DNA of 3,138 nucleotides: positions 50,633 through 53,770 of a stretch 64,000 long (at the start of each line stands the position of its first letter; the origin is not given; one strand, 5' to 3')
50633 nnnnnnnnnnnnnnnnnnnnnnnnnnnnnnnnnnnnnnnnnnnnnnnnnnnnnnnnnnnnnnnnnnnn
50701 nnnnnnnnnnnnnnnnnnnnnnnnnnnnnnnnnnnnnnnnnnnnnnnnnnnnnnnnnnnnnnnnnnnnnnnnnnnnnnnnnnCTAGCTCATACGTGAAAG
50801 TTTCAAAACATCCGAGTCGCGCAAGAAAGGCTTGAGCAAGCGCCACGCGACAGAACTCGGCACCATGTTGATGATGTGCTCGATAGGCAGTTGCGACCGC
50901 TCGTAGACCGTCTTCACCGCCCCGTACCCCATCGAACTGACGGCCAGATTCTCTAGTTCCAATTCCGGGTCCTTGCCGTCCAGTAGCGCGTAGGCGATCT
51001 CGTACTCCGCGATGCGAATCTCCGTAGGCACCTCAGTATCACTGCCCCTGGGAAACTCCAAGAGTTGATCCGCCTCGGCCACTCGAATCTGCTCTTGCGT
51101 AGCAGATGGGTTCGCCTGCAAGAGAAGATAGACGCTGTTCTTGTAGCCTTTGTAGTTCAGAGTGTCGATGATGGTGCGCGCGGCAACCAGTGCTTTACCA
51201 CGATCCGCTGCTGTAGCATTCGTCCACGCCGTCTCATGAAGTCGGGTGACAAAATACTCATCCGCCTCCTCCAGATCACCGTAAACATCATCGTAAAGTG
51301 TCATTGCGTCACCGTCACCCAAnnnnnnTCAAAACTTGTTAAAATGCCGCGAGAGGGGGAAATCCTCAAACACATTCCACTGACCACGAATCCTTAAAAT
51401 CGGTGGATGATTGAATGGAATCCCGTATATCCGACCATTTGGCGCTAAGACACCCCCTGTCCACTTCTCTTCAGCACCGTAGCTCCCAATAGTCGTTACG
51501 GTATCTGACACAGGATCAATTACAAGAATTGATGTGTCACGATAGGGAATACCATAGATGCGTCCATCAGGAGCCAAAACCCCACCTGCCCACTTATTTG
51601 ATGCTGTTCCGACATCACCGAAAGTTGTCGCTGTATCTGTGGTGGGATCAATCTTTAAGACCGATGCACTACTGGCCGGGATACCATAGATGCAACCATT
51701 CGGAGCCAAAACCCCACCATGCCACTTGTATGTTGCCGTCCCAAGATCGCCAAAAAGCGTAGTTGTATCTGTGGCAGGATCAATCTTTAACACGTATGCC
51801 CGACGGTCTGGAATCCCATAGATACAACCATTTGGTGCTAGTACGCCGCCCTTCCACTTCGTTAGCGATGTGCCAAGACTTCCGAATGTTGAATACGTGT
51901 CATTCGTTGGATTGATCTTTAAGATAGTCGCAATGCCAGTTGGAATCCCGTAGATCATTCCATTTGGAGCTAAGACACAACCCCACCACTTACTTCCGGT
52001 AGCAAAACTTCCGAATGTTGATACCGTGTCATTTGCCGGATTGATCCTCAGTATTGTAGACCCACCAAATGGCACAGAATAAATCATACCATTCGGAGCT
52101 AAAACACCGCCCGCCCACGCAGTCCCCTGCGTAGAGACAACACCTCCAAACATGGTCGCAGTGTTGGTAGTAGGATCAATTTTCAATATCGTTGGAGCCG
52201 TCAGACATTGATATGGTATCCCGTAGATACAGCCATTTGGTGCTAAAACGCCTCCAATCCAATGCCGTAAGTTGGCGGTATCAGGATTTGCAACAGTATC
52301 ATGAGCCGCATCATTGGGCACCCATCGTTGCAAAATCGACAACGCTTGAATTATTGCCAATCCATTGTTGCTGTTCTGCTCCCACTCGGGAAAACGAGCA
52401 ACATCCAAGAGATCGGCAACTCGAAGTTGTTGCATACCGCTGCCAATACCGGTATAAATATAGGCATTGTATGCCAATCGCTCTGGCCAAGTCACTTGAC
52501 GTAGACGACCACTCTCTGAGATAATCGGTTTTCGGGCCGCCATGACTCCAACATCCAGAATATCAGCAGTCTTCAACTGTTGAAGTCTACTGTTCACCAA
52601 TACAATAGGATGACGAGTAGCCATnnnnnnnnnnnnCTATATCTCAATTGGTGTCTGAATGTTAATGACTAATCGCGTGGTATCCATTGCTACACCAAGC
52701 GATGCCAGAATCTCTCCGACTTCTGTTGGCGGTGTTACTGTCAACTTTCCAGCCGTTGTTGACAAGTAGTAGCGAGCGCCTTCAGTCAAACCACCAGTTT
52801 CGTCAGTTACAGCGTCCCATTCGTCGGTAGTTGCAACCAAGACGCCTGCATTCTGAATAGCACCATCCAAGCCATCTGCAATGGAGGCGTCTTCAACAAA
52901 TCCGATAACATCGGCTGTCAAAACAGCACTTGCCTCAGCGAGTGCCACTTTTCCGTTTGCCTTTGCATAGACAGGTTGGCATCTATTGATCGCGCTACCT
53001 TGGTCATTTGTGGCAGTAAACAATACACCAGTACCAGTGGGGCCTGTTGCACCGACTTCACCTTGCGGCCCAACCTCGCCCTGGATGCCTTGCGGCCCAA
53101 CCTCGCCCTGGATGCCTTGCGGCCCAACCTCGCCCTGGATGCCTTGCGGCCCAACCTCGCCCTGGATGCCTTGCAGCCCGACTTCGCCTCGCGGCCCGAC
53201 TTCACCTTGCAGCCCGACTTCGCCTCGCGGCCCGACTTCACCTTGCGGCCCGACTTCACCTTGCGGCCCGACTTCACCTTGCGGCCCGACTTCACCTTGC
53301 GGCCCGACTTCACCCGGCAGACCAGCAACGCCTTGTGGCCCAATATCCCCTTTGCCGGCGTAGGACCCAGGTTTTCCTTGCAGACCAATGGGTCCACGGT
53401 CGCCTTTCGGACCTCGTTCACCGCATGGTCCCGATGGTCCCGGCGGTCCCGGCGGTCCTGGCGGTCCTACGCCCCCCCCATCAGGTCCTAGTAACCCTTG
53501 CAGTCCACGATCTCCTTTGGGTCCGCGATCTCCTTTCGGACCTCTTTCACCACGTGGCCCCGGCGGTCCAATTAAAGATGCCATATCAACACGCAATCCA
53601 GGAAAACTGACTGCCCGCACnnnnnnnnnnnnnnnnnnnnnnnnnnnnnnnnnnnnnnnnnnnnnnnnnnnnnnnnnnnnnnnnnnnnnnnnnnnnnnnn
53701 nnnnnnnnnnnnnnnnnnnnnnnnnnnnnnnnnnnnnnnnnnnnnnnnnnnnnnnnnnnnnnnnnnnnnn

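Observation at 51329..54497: Unusual gene insert between portal and scaffold: a double-Ig protein, a collagen-like fibre and a 7-bladed beta-propeller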

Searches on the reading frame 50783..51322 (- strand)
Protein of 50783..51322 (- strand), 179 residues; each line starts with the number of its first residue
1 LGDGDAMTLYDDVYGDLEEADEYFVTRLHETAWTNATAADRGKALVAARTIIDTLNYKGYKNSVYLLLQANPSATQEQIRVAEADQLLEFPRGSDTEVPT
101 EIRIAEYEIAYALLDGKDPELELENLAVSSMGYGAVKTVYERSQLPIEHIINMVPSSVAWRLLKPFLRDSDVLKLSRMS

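Call 3: search_protein_families(library=pfam, proteins=[window:50783-51322:-], max_evalue=0.01)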
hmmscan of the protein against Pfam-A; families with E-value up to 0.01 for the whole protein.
window:50783-51322:- (179 aa): 1 family
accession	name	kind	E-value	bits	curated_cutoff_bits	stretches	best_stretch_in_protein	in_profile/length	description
PF20557.3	DnaT_2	-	1.7e-07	31.7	27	0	83-151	65-138/168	Putative DnaT-like ssDNA binding protein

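Call 4: search_protein_families(library=phrogs, proteins=[window:50783-51322:-], max_evalue=0.01)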
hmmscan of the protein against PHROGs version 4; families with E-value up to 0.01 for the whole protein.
window:50783-51322:- (179 aa): 1 family
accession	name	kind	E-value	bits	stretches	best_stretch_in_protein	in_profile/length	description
phrog_477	-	connector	6.6e-14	53.1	1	12-172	21-170/220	head-tail adaptor Ad1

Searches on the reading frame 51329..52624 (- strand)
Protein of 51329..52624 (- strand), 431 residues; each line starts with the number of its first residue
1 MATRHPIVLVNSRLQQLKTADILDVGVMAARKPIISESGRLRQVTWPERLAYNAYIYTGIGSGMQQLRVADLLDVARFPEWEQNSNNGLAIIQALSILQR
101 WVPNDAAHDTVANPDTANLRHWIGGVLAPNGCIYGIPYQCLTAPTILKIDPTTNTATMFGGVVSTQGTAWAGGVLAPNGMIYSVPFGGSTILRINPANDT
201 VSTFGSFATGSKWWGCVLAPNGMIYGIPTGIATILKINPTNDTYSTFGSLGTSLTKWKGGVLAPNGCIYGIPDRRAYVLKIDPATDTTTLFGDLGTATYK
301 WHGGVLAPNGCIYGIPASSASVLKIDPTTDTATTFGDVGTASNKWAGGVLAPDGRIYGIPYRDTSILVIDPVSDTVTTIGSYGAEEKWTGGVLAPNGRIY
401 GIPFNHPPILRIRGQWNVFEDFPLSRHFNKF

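Call 3: search_protein_families(library=pfam, proteins=[window:51329-52624:-], max_evalue=0.01)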
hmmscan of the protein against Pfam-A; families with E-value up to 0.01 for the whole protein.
window:51329-52624:- (431 aa): 3 families
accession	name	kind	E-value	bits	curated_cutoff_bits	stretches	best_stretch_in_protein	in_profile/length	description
PF21959.2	DUF6923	-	4.3e-12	46.8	27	2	132-249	48-169/234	Repeat of unknown function (DUF6923)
PF24257.1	DUF7458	-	0.00084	20.1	27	0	323-333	11-21/53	Family of unknown function (DUF7458)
PF18006.6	SepRS_C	-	0.0023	18.3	26.9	0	353-362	7-15/31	O-phosphoseryl-tRNA synthetase C-terminal domain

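Call 4: search_protein_families(library=phrogs, proteins=[window:51329-52624:-], max_evalue=0.01)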
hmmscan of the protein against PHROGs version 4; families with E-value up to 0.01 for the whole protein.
window:51329-52624:- (431 aa): 1 family
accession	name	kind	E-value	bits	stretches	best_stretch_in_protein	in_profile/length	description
phrog_1783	-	unknown function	0.00013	23.3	0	322-333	10-21/53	-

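Call 11: find_encoding_contigs(protein=window:51329-52624:-, flank=10000, max_places=6)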
Protein window:51329-52624:- (431 aa): 3 contigs read that carry it; 2 places shown.
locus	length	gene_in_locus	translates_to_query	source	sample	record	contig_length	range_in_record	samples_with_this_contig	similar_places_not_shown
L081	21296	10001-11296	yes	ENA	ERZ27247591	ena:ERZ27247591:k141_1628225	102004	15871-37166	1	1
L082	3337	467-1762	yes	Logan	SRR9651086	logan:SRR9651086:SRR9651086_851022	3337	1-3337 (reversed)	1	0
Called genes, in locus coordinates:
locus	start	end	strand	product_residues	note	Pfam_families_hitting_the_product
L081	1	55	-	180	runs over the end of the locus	-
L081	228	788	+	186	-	-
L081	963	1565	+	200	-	-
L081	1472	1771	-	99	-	-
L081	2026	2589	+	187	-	-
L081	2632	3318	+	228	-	-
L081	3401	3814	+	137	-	-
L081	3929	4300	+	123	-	PF00085:Thioredoxin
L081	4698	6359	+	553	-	PF05876:GpA_ATPase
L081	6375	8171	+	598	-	-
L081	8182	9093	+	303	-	-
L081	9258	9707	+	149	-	-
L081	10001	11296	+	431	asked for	-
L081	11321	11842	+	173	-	PF20557:DnaT_2 (faint)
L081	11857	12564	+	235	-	-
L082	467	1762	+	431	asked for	-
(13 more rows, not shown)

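Call 37: find_homologous_proteins(query=window:51332-52624:-)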
Query window:51332-52624:- (431 aa): 1918 proteins with E <= 0.001 among 8000 candidates; the best 120 are listed.
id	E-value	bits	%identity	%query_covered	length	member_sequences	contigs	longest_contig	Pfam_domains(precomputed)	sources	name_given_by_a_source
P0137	1.0e-186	639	62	72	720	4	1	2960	PF21959.3,PF14517.13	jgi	jgi:hypothetical protein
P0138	8.7e-134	465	51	66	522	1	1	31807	PF26182.1,PF21959.3,PF22359.3,PF18006.7,PF02368.25,PF18223.8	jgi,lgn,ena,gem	-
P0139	1.1e-118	415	56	72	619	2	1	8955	PF19019.7,PF21959.3,PF18006.7,PF03309.21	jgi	jgi:hypothetical protein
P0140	6.5e-116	406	52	72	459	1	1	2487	PF21959.3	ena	-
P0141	2.7e-109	384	44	68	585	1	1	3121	PF21959.3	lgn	-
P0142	8.1e-109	382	48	88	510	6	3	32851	PF21959.3,PF18006.7,PF05345.19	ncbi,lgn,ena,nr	ncbi:MAG TPA: putative Ig domain-containing protein [Leptospiraceae bacterium]|nr:putative Ig domain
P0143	1.3e-107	378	56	73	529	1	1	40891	PF01361.27,PF21959.3,PF18006.7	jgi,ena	-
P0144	1.8e-105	371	44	68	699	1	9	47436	PF21959.3,PF18006.7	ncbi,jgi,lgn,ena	jgi:streptogramin lyase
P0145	3.3e-105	371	40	68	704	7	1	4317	PF21959.3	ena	-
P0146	9.1e-105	369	40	68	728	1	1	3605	PF21959.3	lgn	-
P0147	1.4e-104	368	39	66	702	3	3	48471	PF21959.3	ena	-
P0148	1.8e-104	368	39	66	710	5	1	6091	PF21959.3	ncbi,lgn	-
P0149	1.4e-103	365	44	86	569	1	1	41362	PF21959.3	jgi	-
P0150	3.9e-103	364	41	68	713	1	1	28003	PF21959.3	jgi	jgi:streptogramin lyase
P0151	6.7e-103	363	42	68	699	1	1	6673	PF21959.3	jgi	jgi:streptogramin lyase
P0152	1.2e-102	362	47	84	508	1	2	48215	PF21959.3,PF13385.14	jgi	jgi:hypothetical protein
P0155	4.3e-101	357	57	73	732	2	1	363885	PF21959.3,PF13385.14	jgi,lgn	jgi:hypothetical protein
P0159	2.9e-99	351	49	62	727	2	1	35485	PF21959.3,PF13385.14,PF10102.15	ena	-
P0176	2.4e-93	331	50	74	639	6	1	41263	PF21959.3,PF13385.14,PF18006.7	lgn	-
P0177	2.4e-93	331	51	74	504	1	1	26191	PF21959.3,PF13385.14,PF18006.7,PF14339.13,PF18223.8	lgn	-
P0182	7.4e-92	327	50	74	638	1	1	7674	PF21959.3,PF13385.14,PF18006.7,PF18223.8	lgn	-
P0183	1.1e-91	326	52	74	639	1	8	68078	PF21959.3,PF13385.14,PF18006.7,PF18223.8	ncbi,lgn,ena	-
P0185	1.8e-91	325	53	72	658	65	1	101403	PF21959.3,PF13385.14,PF18006.7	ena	-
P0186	3.6e-91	324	48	82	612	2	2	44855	PF21959.3,PF13385.14,PF14408.12,PF18006.7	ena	-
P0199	2.1e-87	312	53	62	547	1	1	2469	PF21959.3,PF13385.14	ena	-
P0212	2.0e-81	292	45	65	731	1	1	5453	PF21959.3,PF13385.14,PF10102.15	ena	-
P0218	2.2e-80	289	56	39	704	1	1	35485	PF21959.3,PF13385.14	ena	-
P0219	2.4e-80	289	45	72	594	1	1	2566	PF21959.3,PF13385.14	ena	-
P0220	3.8e-80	288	47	72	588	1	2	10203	PF21959.3,PF13385.14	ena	-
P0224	1.8e-78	282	37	83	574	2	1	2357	PF21959.3,PF13385.14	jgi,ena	-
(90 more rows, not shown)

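Call 86: search_solved_structures(query=window:51332-52624:-, max_evalue=1)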
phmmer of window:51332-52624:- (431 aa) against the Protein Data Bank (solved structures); distinct sequences matched with E-value up to 1: 1.
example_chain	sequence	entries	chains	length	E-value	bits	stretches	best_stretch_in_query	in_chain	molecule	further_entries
3nok_A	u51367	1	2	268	0.4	12.5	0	308-361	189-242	Glutaminyl Cyclase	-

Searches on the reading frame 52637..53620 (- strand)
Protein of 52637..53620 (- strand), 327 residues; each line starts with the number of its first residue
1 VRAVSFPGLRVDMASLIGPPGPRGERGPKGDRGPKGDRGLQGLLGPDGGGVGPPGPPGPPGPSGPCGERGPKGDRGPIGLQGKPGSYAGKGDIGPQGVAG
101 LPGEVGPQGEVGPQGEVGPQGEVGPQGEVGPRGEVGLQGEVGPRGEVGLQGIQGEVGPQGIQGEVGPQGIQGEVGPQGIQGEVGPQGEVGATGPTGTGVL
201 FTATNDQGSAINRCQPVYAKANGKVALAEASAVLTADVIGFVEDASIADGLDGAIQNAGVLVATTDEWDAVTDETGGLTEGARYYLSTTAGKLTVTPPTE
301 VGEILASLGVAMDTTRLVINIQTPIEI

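Call 3: search_protein_families(library=pfam, proteins=[window:52637-53620:-], max_evalue=0.01)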
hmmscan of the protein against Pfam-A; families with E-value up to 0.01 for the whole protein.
window:52637-53620:- (327 aa): 2 families
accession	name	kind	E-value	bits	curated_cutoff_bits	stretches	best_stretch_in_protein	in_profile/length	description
PF01391.23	Collagen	-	1.6e-26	92.2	27.2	2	139-196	1-58/60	Collagen triple helix repeat (20 copies)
PF09956.15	Phage_cement_2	-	0.008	17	24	0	188-231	37-80/103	Phage cement protein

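Call 4: search_protein_families(library=phrogs, proteins=[window:52637-53620:-], max_evalue=0.01)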
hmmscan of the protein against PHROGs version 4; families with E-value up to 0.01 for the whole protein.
window:52637-53620:- (327 aa): 42 families (the best 25 are shown)
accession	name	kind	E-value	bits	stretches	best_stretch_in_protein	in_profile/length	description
phrog_5073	-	tail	2.7e-43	149.8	2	101-231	265-395/519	tail fiber protein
phrog_819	-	tail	4.4e-34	118.8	2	90-209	477-602/1024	tail protein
phrog_6320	-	tail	1.5e-33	117.6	2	90-196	82-200/745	tail fiber protein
phrog_366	-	tail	4e-25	90.2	3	120-222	308-388/474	tail fiber protein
phrog_8745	-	tail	9.5e-23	80.5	2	106-197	1380-1480/1803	tail fiber protein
phrog_10972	-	tail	1.2e-21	78.6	3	98-166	155-223/343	tail fiber protein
phrog_1806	-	tail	2e-21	77.5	2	76-227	112-261/276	collagen like minor tail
phrog_3420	-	unknown function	3.9e-18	65.4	1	18-265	66-313/929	-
phrog_38806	-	unknown function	4.9e-18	66.5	4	112-175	70-136/285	-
phrog_1658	-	unknown function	1.3e-15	58.8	3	87-154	39-106/239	-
phrog_13892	-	tail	1.5e-15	58.3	3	54-105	35-86/676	minor tail protein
phrog_26654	-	unknown function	3.4e-15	57.3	3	116-171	83-138/360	-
phrog_17587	-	tail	6e-15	55.7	3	96-163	350-417/641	tail fiber protein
phrog_26246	-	tail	3.6e-14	53.7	2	114-197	106-189/329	tail protein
phrog_38766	-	head and packaging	4.9e-13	49.4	2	133-216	85-169/478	virion structural protein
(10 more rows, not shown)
